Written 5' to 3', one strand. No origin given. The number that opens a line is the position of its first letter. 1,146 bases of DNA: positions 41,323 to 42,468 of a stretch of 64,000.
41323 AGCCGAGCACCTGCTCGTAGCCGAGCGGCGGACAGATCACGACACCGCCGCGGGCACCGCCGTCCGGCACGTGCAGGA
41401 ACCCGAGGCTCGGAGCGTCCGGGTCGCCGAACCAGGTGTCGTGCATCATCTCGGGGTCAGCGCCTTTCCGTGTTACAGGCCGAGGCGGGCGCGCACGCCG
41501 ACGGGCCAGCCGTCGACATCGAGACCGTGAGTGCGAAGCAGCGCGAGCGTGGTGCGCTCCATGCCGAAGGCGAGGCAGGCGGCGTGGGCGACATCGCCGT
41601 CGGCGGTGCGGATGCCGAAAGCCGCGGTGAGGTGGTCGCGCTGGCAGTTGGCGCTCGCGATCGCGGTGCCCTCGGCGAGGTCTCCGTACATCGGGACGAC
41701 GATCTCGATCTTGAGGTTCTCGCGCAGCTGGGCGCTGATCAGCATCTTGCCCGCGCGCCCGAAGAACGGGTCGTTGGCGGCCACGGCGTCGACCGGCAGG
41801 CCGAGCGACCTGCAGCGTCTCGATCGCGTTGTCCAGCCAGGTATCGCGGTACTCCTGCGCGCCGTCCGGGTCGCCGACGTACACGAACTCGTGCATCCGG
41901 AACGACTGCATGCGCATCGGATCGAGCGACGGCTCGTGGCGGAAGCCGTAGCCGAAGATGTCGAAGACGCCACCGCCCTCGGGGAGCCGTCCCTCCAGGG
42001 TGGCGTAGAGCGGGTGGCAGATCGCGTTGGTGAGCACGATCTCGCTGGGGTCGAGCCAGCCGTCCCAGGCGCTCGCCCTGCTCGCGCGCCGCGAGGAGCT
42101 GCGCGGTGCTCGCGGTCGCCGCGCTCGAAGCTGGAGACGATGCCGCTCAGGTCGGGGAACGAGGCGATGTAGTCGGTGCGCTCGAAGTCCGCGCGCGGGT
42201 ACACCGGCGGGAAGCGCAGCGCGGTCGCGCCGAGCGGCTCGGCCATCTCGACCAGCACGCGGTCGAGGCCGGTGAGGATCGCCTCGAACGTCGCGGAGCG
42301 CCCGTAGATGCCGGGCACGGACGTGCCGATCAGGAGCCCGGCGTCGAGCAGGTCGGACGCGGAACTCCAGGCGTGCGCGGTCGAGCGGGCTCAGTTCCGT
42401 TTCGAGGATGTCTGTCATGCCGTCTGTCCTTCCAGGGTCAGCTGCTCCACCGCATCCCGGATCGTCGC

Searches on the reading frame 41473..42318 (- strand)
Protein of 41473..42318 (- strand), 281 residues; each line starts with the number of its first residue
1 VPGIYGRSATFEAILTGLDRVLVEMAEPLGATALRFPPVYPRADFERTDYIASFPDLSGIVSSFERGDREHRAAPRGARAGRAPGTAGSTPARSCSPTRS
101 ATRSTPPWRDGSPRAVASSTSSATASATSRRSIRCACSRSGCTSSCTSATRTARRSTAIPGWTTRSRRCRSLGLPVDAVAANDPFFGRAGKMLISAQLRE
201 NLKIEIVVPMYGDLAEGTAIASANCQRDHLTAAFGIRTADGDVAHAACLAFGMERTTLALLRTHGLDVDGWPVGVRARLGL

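Call 13: search_protein_families(library=pfam, proteins=[window:41473-42318:-], max_evalue=0.01)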
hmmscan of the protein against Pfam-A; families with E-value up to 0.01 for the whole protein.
window:41473-42318:- (281 aa): 0 families

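Call 14: search_protein_families(library=ncbifam, proteins=[window:41473-42318:-], max_evalue=0.01)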
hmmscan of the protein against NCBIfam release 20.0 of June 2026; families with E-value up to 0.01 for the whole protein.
window:41473-42318:- (281 aa): 3 families
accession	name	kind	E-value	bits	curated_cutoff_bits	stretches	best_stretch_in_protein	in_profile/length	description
NF005479.0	PRK07080.1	equivalog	1.5e-64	217.9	357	2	162-280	198-316/318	amino acid--[acyl-carrier-protein] ligase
NF002120.0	PRK00960.1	equivalog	3.1e-10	39.2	611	1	179-279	402-505/518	serine--tRNA ligase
TIGR00415.1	serS_MJ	equivalog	4.2e-05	22.2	489.55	1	204-276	427-499/518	serine--tRNA ligase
